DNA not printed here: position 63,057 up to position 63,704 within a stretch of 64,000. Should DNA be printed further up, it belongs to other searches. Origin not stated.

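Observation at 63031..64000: Rep/DnaD-like wHTH gene followed by phased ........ palindromes (iteron-like): probable edge of an integrated plasmid or phage-like element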

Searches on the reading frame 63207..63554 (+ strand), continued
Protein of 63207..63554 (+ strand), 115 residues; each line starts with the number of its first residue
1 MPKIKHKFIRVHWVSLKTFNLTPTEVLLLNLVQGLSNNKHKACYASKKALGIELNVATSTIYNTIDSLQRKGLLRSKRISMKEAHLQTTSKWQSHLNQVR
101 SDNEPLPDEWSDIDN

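Call 42: find_encoding_contigs(protein=P0003, flank=10000, max_places=3)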
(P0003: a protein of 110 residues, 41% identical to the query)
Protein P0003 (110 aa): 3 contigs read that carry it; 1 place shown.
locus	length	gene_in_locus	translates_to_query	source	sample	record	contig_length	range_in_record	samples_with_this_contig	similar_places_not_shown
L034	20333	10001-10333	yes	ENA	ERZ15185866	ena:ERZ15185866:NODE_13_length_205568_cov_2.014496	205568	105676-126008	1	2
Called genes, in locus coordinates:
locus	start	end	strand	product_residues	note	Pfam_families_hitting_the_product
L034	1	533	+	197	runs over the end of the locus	-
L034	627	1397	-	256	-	PF13489:Methyltransf_23, PF05401:NodS (weak), PF08242:Methyltransf_12 (weak), PF13847:Methyltransf_31 (weak)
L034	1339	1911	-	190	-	PF00925:GTP_cyclohydro2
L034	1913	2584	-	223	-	PF01209:Ubie_methyltran, PF13489:Methyltransf_23, PF07021:MetW (weak), PF13847:Methyltransf_31, PF08241:Methyltransf_11, PF08242:Methyltransf_12, PF13649:Methyltransf_25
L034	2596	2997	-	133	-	PF02311:AraC_binding, PF07883:Cupin_2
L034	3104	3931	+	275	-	-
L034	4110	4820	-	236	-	-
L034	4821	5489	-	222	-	PF02586:SRAP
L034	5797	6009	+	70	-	-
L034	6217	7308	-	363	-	PF03235:GmrSD_N, PF01844:HNH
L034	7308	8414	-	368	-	PF13651:EcoRI_methylase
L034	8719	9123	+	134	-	-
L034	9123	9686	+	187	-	-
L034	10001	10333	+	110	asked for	PF13730:HTH_36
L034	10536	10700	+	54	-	-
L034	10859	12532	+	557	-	PF00239:Resolvase, PF07508:Recombinase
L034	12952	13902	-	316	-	PF01368:DHH, PF02272:DHHA1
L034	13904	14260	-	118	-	PF02033:RBFA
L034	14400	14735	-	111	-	-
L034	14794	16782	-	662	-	PF04760:IF2_N, PF00009:GTP_EFTU, PF00025:Arf (weak), PF00071:Ras (weak), PF01926:MMR_HSR1, PF22042:EF-G_D2, PF11987:IF-2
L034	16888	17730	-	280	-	PF00781:DAGK_cat (weak), PF19279:YegS_C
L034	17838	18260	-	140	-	PF04519:Bactofilin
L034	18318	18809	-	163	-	PF14584:DUF4446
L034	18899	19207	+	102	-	-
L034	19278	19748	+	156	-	PF02590:SPOUT_MTase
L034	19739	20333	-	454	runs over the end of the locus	PF04932:Wzy_C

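Call 43: find_encoding_contigs(protein=P0005, flank=10000, max_places=3)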
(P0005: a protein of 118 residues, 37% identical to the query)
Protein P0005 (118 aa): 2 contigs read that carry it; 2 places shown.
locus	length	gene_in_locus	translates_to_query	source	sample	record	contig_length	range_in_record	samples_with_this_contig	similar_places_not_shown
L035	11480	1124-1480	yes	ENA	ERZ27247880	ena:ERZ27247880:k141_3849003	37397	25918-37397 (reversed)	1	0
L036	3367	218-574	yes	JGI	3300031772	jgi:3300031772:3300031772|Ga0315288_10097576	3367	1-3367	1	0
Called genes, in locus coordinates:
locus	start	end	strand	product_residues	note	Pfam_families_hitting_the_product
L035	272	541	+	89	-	-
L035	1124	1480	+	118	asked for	PF13730:HTH_36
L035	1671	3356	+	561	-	PF00239:Resolvase, PF07508:Recombinase, PF13408:Zn_ribbon_recom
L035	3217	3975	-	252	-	PF05362:Lon_C, PF13541:ChlI, PF01078:Mg_chelatase (weak)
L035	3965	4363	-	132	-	PF01258:zf-dskA_traR (weak)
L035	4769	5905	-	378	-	-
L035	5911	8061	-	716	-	PF01138:RNase_PH, PF03725:RNase_PH_C (weak), PF01138:RNase_PH, PF00013:KH_1, PF00575:S1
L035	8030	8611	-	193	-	PF01936:NYN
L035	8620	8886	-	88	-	PF00312:Ribosomal_S15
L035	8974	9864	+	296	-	PF02899:Phage_int_SAM_1, PF13102:Phage_int_SAM_5 (weak), PF13495:Phage_int_SAM_4, PF00589:Phage_integrase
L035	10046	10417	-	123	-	PF02021:UPF0102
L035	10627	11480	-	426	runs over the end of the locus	PF27218:MJ0043_C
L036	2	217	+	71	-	?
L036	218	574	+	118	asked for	PF13730:HTH_36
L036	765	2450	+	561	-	PF00239:Resolvase, PF07508:Recombinase, PF13408:Zn_ribbon_recom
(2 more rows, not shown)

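Call 44: find_encoding_contigs(protein=P0006, flank=10000, max_places=3)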
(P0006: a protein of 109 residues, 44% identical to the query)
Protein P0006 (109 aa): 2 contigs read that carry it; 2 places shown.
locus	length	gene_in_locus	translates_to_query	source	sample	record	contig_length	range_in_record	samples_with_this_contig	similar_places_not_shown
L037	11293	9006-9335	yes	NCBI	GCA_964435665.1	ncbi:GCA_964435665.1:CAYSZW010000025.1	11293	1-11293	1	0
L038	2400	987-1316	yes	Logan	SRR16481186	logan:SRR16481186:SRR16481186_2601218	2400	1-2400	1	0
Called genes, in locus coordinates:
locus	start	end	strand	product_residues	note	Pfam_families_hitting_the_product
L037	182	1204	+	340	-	-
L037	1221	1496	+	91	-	-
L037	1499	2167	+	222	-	PF02586:SRAP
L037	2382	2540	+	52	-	-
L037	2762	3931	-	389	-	PF01420:Methylase_S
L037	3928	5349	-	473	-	PF12161:HsdM_N, PF02384:N6_Mtase, PF07669:Eco57I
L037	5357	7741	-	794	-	PF04313:HSDR_N (weak), PF13588:HSDR_N_2 (weak), PF00271:Helicase_C (faint), PF00270:DEAD, PF04851:ResIII, PF18766:SWI2_SNF2, PF08463:EcoEI_R_C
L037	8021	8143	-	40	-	-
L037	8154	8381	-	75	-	-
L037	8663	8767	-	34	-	-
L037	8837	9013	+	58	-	-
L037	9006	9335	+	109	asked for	PF13730:HTH_36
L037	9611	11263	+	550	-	PF00239:Resolvase, PF07508:Recombinase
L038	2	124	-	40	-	?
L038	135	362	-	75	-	-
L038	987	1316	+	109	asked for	PF13730:HTH_36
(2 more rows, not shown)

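Call 52: find_homologous_proteins(query=L034:10859-12529:+, max_evalue=1e-30)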
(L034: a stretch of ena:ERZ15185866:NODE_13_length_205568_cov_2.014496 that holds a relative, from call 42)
Query L034:10859-12529:+ (557 aa): 3535 proteins with E <= 1e-30 among 8000 candidates; the best 120 are listed.
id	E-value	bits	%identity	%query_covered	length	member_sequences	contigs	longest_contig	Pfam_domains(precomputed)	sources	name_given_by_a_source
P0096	0.0e+0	1263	100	100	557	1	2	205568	PF07508.20,PF00239.27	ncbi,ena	-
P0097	8.4e-219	746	61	97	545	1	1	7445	PF07508.20,PF00239.27,PF13408.13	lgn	-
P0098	6.8e-196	670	56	96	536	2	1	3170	PF07508.20,PF00239.27,PF13408.13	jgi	jgi:site-specific DNA recombinase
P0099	4.0e-190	651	55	96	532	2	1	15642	PF07508.20,PF00239.27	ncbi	-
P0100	1.7e-189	649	55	96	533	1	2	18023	PF07508.20,PF00239.27,PF13408.13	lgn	-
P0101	3.3e-187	642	56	90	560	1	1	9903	PF07508.20,PF00239.27,PF13408.13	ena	-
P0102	4.9e-187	641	53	98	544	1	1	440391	PF07508.20,PF00239.27,PF13408.13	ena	-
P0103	3.9e-186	638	55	96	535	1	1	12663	PF07508.20,PF00239.27,PF13408.13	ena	-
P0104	1.3e-185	636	54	97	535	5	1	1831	PF07508.20,PF00239.27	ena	-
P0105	5.2e-185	634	53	97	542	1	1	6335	PF07508.20,PF00239.27,PF13408.13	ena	-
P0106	1.3e-182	627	53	97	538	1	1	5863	PF07508.20,PF00239.27,PF13408.13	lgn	-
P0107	3.0e-181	622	54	96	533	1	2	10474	PF07508.20,PF00239.27,PF13408.13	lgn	-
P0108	4.0e-180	618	53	96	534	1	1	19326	PF07508.20,PF00239.27,PF13408.13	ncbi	-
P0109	1.1e-179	617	53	96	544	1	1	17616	PF07508.20,PF00239.27,PF13408.13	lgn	-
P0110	9.7e-179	614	54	96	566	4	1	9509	PF07508.20,PF00239.27,PF13408.13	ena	-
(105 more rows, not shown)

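Call 56: search_protein_families(library=padloc, proteins=[window:63207-63554:+], max_evalue=0.01)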
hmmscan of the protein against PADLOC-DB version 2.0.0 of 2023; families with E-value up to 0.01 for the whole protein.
window:63207-63554:+ (115 aa): 4 families
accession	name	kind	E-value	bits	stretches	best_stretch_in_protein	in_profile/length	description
PDLC01434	CasR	-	0.002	16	1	17-78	122-175/191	"CAS-I,CAS-II,CAS-III,CAS-IV,CAS-V,CAS-VI; associated_signaling"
PDLC01268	CasR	-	0.0034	15.4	1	16-78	117-171/179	"CAS-I,CAS-II,CAS-III,CAS-IV,CAS-V,CAS-VI; associated_signaling"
PDLC01044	Csa3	-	0.0059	14.5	1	48-80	153-185/194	Type I-A associated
PDLC01865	CARF3--CARF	-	0.0068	14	1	47-91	164-208/215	-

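Call 62: search_protein_families(library=phrogs, proteins=[L004:9965-10864:+, L005:3393-4133:+, L006:7448-8380:+, L007:9938-10819:+, L009:1096-1926:+, L014:9941-10672:+], max_evalue=0.00001)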
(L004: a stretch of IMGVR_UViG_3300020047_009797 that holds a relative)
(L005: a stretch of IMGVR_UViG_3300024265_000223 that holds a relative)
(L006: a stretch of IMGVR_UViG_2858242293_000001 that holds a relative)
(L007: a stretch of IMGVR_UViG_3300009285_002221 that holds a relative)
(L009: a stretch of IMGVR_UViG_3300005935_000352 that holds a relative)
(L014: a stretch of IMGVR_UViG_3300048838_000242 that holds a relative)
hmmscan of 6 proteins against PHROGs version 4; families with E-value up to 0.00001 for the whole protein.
L004:9965-10864:+ (299 aa): 7 families
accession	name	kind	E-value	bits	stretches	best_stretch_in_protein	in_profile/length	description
phrog_270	-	DNA, RNA and nucleotide metabolism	2.1e-11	44.8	1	10-161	38-180/383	replication initiation protein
phrog_428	-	DNA, RNA and nucleotide metabolism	3.6e-10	40.6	1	3-158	89-224/455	replication initiation protein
phrog_186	-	DNA, RNA and nucleotide metabolism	1.3e-09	39.2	1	34-181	55-198/308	DnaD-like helicase loader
phrog_345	-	DNA, RNA and nucleotide metabolism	4.3e-08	34.2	1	36-176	60-205/297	replication initiation O-like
phrog_19658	-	DNA, RNA and nucleotide metabolism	6.5e-08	33.4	1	7-142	7-147/283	replication initiation protein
phrog_391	-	DNA, RNA and nucleotide metabolism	5.3e-06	27.3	1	34-153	28-153/298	replication initiation O-like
phrog_8540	-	DNA, RNA and nucleotide metabolism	8.1e-06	27.2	0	36-96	30-91/196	replication initiation O-like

L005:3393-4133:+ (246 aa): 4 families
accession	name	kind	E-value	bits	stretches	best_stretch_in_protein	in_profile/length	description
phrog_678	-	DNA, RNA and nucleotide metabolism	2e-08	35.2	1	33-146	80-196/346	replication initiation O-like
phrog_270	-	DNA, RNA and nucleotide metabolism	4.4e-08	33.9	1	41-123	59-138/383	replication initiation protein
phrog_428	-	DNA, RNA and nucleotide metabolism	5.2e-08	33.5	1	5-182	84-281/455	replication initiation protein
phrog_186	-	DNA, RNA and nucleotide metabolism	1.1e-06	29.6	1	43-140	57-158/308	DnaD-like helicase loader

L006:7448-8380:+ (310 aa): 4 families
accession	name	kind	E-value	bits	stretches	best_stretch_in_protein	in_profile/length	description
phrog_345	-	DNA, RNA and nucleotide metabolism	2.4e-07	31.8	1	16-182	45-212/297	replication initiation O-like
phrog_270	-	DNA, RNA and nucleotide metabolism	1.3e-06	29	1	24-145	52-164/383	replication initiation protein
phrog_678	-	DNA, RNA and nucleotide metabolism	2.3e-06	28.4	1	26-178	80-226/346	replication initiation O-like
phrog_428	-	DNA, RNA and nucleotide metabolism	6.7e-06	26.5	1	27-198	116-259/455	replication initiation protein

L007:9938-10819:+ (293 aa): 5 families
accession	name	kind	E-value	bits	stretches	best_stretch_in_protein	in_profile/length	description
phrog_186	-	DNA, RNA and nucleotide metabolism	5.7e-08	33.8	1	7-156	43-174/308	DnaD-like helicase loader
phrog_678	-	DNA, RNA and nucleotide metabolism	1.4e-07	32.4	1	28-170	80-208/346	replication initiation O-like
phrog_8540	-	DNA, RNA and nucleotide metabolism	2.4e-07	32.2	1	49-100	33-84/196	replication initiation O-like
phrog_391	-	DNA, RNA and nucleotide metabolism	1.8e-06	28.8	1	26-212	15-181/298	replication initiation O-like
phrog_270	-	DNA, RNA and nucleotide metabolism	3.5e-06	27.7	1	40-271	56-228/383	replication initiation protein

L009:1096-1926:+ (276 aa): 9 families
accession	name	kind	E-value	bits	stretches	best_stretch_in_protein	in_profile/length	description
phrog_4880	-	DNA, RNA and nucleotide metabolism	4.3e-17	63.5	1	94-235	143-286/304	replisome organizer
phrog_2514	-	DNA, RNA and nucleotide metabolism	1.2e-16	61.8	1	91-220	133-252/270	DnaD-like helicase loader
phrog_391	-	DNA, RNA and nucleotide metabolism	6.2e-15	56.6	1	105-212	165-269/298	replication initiation O-like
phrog_2357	-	unknown function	4.6e-09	37.3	1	124-212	14-99/124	-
phrog_270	-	DNA, RNA and nucleotide metabolism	1e-07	32.7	1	36-109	58-129/383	replication initiation protein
phrog_186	-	DNA, RNA and nucleotide metabolism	2.5e-07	31.7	1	36-193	55-181/308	DnaD-like helicase loader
phrog_9773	-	DNA, RNA and nucleotide metabolism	4.8e-07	30.7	0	101-216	171-278/288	replication initiation O-like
phrog_22834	-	unknown function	2.3e-06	28.1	1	163-217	189-242/310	-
phrog_1835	-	DNA, RNA and nucleotide metabolism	6.6e-06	26.7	1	42-149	62-160/301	HTH DNA binding protein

L014:9941-10672:+ (243 aa): 6 families
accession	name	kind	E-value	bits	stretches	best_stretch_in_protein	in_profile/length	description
phrog_19658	-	DNA, RNA and nucleotide metabolism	1e-14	55.8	1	37-228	32-240/283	replication initiation protein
phrog_345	-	DNA, RNA and nucleotide metabolism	1.4e-14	55.5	1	12-227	35-279/297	replication initiation O-like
phrog_428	-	DNA, RNA and nucleotide metabolism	6.8e-13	49.6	1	3-200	89-278/455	replication initiation protein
phrog_10469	-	DNA, RNA and nucleotide metabolism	1.1e-09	39.1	1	158-226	188-261/305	DnaD-like helicase loader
phrog_186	-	DNA, RNA and nucleotide metabolism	3.1e-08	34.6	1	32-197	54-206/308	DnaD-like helicase loader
phrog_678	-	DNA, RNA and nucleotide metabolism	3.7e-07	31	1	28-154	77-195/346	replication initiation O-like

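Call 63: search_solved_structures(query=A1, max_evalue=1)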
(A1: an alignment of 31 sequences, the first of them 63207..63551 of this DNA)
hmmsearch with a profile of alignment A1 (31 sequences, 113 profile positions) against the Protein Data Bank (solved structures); distinct sequences matched with E-value up to 1: 99 (the best 60 are shown).
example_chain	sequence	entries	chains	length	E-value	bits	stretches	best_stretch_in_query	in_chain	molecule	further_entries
3q5f_A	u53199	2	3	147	5e-05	26.7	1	47-107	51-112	Transcriptional regulator slyA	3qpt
3deu_A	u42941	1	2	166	6.2e-05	26.4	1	47-107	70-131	Transcriptional regulator slyA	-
4aih_A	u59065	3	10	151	0.0001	25.7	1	47-108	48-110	TRANSCRIPTIONAL REGULATOR SLYA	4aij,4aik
3tgn_A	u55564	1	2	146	0.00029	24.3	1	48-100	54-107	Adc operon repressor AdcR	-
4ejo_A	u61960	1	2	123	0.00045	23.7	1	14-93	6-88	Transcriptional regulator, PadR-like family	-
2lvs_A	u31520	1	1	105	0.00071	23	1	49-87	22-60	Putative uncharacterized protein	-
5yi0_B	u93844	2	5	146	0.00081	22.8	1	24-99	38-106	Zinc transport transcriptional regulator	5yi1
6fi9_A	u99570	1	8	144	0.00088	22.7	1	47-99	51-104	Transcriptional regulator ZitR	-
4mnu_A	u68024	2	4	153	0.00095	22.6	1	49-97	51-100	SlyA-like transcription regulator | MarR family transcriptional regulator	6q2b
1lj9_A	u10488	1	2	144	0.002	21.6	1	49-99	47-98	transcriptional regulator SlyA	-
5yhy_A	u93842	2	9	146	0.0021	21.5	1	27-99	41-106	Zinc transport transcriptional regulator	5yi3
5yhx_A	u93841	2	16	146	0.0025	21.3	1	27-100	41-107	Zinc transport transcriptional regulator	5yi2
9fa0_B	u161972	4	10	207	0.0029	21.1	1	46-110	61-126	ScoC | HTH-type transcriptional regulator Hpr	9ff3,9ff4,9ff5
5yhz_A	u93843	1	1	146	0.0034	20.8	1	47-99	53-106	Zinc transport transcriptional regulator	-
2x4h_A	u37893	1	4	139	0.0044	20.5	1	49-100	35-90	HYPOTHETICAL PROTEIN SSO2273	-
2vn2_A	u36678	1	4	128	0.06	16.8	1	19-107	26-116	CHROMOSOME REPLICATION INITIATION PROTEIN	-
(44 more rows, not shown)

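Call 65: find_encoding_contigs(protein=P0097, flank=8000, max_places=2)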
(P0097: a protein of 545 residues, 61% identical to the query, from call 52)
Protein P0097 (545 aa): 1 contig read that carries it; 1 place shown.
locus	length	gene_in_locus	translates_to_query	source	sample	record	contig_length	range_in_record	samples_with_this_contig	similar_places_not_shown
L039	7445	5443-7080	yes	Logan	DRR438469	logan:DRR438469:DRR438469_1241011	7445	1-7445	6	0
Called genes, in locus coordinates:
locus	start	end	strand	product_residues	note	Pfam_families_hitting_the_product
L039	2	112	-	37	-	?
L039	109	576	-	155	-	-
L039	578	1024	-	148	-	-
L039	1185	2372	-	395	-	-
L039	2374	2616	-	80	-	-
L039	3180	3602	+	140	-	-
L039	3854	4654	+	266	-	-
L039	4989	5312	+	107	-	-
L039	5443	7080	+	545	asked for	PF00239:Resolvase, PF07508:Recombinase (weak), PF13408:Zn_ribbon_recom (faint)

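Call 66: find_encoding_contigs(protein=P0099, flank=10000, max_places=2)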
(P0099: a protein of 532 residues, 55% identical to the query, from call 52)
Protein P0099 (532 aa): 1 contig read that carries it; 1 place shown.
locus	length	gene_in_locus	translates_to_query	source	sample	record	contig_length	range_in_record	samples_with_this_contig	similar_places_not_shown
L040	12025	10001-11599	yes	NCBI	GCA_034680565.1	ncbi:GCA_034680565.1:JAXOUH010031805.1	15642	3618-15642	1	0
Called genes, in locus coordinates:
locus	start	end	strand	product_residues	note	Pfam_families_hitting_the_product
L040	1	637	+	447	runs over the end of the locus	PF04932:Wzy_C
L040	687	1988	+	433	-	PF08245:Mur_ligase_M, PF02875:Mur_ligase_C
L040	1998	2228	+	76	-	-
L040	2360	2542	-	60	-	-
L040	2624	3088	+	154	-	PF14584:DUF4446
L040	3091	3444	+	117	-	PF04519:Bactofilin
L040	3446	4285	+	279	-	PF19279:YegS_C (weak)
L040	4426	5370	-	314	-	-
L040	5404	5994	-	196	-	-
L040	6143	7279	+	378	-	PF00586:AIRS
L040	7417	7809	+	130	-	-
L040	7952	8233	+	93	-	PF18903:DUF5659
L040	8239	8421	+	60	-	-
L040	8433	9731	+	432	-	-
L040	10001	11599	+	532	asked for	PF00239:Resolvase, PF07508:Recombinase (faint)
